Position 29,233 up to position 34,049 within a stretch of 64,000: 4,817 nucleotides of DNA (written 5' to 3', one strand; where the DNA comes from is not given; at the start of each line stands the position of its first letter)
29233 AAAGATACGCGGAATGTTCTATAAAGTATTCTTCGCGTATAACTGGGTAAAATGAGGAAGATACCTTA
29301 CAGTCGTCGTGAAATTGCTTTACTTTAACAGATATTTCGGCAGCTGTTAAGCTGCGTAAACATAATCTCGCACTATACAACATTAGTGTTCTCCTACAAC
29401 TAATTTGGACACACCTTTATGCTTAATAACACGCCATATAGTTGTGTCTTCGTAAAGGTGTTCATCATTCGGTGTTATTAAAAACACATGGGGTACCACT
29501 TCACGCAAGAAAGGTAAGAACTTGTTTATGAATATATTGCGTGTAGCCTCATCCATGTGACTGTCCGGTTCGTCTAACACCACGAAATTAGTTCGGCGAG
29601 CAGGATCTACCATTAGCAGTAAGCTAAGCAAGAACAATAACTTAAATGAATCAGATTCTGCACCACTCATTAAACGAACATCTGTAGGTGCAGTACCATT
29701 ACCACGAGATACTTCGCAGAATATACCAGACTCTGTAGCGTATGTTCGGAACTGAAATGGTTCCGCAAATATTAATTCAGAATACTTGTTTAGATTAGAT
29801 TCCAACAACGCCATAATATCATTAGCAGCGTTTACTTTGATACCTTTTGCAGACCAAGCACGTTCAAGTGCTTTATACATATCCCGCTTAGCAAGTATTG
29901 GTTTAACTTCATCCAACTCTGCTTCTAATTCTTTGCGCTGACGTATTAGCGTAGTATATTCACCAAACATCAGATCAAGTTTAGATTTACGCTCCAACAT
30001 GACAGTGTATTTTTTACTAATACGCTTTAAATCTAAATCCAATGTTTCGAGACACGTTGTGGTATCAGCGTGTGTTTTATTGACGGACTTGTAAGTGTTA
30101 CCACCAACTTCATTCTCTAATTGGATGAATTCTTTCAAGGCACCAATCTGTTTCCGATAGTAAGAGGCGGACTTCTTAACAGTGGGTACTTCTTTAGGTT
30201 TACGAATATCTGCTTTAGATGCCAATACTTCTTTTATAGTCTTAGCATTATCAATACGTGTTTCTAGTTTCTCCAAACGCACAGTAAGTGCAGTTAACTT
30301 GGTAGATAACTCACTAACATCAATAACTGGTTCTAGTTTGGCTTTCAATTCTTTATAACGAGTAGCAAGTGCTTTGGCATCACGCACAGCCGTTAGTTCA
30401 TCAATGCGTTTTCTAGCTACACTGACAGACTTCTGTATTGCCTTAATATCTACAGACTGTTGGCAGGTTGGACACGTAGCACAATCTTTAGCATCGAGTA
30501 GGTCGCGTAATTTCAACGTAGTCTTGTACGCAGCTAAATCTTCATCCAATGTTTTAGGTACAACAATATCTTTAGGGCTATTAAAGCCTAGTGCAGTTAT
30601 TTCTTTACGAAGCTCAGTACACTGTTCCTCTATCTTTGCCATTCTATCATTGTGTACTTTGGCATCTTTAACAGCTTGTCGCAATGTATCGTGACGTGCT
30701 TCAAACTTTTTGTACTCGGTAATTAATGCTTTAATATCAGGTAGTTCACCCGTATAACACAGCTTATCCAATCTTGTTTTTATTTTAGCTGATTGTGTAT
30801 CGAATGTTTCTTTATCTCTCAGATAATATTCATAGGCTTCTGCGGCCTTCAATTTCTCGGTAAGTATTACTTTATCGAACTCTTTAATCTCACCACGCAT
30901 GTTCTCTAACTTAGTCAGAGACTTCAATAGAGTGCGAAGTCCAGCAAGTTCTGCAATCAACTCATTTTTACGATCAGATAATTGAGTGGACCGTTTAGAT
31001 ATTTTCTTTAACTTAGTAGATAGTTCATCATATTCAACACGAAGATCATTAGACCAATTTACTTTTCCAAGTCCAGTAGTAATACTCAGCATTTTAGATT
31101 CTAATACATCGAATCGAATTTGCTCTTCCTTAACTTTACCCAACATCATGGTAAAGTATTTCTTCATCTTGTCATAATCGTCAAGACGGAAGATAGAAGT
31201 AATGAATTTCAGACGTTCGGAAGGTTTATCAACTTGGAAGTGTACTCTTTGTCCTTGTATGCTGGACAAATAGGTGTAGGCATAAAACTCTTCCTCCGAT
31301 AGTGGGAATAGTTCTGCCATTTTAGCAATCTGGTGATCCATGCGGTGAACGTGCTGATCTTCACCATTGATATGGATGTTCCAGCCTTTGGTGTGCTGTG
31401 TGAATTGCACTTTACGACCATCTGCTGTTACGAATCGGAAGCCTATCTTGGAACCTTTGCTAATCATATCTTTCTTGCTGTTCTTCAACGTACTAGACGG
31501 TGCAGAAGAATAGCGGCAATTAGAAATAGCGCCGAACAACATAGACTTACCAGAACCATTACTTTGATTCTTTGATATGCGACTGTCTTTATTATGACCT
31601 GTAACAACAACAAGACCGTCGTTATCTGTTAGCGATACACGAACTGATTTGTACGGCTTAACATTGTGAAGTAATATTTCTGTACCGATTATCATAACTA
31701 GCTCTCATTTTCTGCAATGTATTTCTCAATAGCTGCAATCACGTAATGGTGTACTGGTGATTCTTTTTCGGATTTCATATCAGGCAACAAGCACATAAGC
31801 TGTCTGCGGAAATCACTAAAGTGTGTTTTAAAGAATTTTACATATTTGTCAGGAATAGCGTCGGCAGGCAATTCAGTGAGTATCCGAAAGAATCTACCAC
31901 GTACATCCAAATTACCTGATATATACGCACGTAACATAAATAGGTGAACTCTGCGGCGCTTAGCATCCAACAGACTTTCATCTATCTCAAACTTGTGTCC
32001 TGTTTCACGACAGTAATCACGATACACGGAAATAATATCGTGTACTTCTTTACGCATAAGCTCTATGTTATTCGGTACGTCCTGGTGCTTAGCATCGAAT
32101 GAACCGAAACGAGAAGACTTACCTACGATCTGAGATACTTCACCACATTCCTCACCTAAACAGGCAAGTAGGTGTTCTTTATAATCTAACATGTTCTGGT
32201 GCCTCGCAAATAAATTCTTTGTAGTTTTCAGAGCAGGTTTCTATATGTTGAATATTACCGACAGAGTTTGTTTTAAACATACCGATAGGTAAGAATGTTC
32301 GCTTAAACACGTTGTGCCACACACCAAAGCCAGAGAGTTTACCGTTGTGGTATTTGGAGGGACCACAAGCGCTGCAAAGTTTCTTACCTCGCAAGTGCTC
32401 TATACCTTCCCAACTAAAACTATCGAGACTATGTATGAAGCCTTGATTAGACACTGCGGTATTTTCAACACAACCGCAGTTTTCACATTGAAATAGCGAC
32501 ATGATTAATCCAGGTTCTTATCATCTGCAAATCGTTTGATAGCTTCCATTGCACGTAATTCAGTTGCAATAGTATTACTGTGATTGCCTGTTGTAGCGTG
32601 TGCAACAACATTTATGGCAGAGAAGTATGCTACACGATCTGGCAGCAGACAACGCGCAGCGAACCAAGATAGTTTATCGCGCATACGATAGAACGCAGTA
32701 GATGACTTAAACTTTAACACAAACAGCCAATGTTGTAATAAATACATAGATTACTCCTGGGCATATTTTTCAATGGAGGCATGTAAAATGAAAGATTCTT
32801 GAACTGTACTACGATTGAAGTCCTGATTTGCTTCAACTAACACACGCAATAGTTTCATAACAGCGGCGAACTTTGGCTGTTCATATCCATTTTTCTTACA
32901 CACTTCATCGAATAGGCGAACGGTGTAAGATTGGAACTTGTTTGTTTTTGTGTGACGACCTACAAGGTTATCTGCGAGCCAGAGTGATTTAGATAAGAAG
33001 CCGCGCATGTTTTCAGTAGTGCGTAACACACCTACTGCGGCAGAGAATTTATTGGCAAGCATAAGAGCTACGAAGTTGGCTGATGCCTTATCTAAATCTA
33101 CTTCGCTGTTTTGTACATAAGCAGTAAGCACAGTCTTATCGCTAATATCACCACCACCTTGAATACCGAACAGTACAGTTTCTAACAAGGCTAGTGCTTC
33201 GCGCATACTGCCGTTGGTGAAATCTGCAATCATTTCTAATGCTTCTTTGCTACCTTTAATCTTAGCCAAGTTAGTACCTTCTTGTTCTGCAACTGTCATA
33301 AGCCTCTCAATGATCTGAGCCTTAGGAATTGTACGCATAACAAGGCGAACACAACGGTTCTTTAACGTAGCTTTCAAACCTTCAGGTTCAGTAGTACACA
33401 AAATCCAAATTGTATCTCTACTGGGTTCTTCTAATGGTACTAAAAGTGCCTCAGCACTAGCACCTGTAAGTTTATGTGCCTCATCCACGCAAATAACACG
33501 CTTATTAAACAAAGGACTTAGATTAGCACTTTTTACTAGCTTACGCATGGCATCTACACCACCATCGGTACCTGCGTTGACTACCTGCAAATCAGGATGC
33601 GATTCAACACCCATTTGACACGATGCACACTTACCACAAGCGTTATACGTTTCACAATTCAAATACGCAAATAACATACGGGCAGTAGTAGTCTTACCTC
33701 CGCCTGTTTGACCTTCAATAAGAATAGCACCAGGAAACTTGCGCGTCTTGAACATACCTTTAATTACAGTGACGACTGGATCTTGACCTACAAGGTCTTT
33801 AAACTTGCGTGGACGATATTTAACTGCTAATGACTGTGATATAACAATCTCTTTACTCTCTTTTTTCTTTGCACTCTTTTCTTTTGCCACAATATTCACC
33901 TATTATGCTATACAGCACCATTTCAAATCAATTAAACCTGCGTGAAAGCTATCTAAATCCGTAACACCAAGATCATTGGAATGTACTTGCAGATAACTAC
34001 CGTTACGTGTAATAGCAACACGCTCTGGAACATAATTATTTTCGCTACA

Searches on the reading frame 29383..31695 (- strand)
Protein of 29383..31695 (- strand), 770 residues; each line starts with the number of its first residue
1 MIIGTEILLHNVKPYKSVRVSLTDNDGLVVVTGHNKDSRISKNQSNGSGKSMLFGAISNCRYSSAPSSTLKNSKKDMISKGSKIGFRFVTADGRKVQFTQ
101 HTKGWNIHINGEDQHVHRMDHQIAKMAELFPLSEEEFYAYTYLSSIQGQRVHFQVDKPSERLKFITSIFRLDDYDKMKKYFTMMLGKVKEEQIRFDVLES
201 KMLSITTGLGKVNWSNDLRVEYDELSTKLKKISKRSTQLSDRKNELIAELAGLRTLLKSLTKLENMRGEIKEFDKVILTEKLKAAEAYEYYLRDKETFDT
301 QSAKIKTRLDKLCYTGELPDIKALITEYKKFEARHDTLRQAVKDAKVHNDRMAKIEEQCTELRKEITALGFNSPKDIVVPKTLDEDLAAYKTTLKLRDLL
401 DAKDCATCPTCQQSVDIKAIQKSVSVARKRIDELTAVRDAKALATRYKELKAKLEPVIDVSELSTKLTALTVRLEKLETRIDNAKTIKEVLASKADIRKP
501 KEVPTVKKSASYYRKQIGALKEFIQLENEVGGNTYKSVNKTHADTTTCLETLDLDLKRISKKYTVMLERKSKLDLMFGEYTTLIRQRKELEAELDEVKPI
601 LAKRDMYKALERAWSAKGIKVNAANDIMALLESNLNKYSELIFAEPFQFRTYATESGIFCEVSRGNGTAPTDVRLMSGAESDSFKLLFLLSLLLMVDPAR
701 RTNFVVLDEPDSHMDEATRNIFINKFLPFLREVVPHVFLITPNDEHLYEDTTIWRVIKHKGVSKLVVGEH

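Call 16: search_protein_families(library=phrogs, proteins=[window:29383-31695:-], max_evalue=0.00001)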
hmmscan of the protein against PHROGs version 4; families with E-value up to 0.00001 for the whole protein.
window:29383-31695:- (770 aa): 1 family
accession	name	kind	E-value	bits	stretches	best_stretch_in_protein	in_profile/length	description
phrog_77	-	DNA, RNA and nucleotide metabolism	1.1e-50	174.1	1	1-766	295-953/967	SbcC-like subunit of palindrome specific endonuclease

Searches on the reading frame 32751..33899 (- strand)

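Call 16: search_protein_families(library=phrogs, proteins=[window:32751-33899:-], max_evalue=0.00001)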
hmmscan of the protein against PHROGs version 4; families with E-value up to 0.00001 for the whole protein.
window:32751-33899:- (382 aa): 4 families
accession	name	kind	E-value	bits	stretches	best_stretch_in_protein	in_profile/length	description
phrog_5846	-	DNA, RNA and nucleotide metabolism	6.7e-79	266.9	1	22-370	4-344/380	clamp loader of DNA polymerase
phrog_168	-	DNA, RNA and nucleotide metabolism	1e-20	75.6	1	25-253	12-217/314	clamp loader of DNA polymerase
phrog_11838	-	DNA, RNA and nucleotide metabolism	4e-12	47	1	25-243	8-206/420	clamp loader of DNA polymerase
phrog_22983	-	unknown function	1e-10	42.6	1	101-201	5-108/324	-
